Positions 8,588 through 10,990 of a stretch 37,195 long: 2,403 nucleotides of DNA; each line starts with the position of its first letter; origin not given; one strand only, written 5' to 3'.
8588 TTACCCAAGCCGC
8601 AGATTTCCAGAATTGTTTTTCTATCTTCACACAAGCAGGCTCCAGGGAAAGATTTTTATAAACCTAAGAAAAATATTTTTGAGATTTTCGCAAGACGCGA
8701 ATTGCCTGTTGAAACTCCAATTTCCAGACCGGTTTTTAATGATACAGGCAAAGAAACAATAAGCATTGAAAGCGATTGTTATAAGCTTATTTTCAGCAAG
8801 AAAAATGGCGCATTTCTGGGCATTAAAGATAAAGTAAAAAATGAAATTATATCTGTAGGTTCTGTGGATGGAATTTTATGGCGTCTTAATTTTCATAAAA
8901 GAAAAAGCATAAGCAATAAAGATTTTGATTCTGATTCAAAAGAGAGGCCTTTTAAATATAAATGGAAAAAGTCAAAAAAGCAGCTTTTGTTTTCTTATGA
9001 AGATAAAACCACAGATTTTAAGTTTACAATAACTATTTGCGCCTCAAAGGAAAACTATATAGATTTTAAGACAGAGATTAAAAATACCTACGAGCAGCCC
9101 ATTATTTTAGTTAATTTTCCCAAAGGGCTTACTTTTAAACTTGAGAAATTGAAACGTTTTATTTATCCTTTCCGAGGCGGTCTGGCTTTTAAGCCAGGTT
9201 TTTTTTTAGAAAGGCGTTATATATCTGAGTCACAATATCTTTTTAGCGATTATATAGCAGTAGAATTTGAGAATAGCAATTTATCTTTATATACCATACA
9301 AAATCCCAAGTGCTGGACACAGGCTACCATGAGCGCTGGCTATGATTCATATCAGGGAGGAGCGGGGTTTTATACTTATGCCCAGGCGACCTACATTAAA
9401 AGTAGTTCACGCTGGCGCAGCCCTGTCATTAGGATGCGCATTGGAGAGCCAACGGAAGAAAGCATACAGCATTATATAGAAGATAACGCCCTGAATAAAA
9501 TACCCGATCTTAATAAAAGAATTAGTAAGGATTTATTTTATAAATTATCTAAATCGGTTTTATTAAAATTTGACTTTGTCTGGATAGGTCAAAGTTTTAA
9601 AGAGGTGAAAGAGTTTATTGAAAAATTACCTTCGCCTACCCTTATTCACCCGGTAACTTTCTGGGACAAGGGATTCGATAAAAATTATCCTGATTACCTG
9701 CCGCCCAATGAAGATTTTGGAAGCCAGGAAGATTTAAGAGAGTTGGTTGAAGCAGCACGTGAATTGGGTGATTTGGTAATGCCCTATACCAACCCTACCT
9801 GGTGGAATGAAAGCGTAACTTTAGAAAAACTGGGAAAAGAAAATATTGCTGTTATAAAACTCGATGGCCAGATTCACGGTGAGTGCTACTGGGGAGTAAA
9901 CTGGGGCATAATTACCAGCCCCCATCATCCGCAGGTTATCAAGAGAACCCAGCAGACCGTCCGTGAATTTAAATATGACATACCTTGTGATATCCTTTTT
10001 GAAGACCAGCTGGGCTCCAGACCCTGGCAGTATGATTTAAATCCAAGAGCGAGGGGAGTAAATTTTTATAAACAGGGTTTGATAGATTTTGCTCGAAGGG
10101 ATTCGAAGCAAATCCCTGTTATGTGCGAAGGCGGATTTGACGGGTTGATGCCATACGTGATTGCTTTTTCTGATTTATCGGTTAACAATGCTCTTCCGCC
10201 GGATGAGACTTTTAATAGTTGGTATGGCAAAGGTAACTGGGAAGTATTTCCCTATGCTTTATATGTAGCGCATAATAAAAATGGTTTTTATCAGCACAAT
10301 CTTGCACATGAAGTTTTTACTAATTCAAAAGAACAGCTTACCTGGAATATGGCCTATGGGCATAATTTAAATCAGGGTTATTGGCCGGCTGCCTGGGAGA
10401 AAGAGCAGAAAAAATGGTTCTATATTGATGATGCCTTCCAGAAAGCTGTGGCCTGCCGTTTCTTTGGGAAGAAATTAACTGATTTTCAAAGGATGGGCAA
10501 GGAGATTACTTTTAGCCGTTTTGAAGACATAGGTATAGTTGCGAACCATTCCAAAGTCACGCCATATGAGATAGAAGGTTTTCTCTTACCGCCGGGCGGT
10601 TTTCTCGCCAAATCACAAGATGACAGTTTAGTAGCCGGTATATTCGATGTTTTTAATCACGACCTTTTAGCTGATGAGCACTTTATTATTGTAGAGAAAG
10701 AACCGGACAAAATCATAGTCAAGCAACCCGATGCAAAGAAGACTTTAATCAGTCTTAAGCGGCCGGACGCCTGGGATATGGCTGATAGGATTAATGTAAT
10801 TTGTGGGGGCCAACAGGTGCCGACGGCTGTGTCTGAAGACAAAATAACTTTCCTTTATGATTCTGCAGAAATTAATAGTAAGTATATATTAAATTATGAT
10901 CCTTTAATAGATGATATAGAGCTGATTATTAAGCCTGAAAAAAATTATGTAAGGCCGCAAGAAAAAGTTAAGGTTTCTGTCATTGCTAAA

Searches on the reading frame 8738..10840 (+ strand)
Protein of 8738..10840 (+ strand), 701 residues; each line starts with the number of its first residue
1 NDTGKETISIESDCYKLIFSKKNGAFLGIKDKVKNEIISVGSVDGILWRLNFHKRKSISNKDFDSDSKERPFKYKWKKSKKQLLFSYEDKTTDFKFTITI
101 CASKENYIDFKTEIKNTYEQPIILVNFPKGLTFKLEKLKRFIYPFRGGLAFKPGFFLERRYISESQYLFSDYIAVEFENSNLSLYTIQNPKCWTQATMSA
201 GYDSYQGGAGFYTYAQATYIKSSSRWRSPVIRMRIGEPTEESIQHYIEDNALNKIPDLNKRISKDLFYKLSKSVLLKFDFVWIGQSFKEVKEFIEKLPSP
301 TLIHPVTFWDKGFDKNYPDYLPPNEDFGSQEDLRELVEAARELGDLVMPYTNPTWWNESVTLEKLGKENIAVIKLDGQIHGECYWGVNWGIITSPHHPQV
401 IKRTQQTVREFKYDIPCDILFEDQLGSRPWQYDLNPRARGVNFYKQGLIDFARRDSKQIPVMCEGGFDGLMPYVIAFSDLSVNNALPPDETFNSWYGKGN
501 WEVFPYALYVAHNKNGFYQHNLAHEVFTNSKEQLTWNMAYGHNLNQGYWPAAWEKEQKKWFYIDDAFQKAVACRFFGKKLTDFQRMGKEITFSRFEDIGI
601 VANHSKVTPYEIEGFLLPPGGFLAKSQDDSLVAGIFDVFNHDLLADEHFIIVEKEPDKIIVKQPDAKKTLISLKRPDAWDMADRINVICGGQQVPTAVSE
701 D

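Call 66: search_solved_structures(query=window:8738-10840:+, max_evalue=1)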
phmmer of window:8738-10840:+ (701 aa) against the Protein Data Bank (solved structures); distinct sequences matched with E-value up to 1: 2.
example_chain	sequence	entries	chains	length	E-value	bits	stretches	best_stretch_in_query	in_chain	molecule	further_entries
5wzn_A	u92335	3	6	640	0.033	15.5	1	303-348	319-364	Alpha-N-acetylgalactosaminidase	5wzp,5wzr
5wzq_A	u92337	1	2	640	0.068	14.4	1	307-347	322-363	Alpha-N-acetylgalactosaminidase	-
